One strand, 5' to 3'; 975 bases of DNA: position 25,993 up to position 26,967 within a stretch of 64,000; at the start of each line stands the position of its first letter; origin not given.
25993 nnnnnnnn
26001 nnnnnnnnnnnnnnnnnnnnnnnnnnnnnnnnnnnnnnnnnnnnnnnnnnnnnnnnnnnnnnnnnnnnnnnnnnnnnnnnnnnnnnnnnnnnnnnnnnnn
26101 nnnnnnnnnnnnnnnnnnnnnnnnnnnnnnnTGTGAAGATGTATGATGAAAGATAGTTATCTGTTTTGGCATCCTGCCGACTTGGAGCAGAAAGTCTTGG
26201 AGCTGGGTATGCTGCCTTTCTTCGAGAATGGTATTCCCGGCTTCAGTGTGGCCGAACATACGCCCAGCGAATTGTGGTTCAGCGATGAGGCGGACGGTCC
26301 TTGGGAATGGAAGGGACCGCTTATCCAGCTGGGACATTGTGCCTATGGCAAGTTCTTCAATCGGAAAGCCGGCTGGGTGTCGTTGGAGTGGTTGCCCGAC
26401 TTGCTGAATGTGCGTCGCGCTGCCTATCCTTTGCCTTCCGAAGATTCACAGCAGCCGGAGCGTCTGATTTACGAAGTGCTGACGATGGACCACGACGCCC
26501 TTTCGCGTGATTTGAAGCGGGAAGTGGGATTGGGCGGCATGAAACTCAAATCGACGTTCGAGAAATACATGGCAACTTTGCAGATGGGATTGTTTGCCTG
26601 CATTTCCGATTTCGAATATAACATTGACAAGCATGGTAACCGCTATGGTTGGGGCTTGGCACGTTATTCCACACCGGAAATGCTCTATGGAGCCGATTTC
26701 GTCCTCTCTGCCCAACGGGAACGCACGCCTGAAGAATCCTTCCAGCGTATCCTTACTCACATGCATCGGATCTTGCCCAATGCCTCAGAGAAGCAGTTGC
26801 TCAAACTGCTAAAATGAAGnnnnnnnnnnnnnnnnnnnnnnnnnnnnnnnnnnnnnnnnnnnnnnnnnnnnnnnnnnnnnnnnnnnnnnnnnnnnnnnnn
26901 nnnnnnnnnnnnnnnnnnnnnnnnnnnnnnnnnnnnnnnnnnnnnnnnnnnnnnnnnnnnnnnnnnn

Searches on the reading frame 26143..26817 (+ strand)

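Call 81: search_protein_families(library=pfam, proteins=[window:26143-26817:+], max_evalue=0.00001)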
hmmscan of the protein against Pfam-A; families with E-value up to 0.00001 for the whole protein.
window:26143-26817:+ (224 aa): 1 family
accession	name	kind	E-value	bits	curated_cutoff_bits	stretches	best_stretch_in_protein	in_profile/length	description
PF24741.1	AlkZ-rel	-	5.3e-68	229.2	26.5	1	12-224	5-221/221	AlkZ related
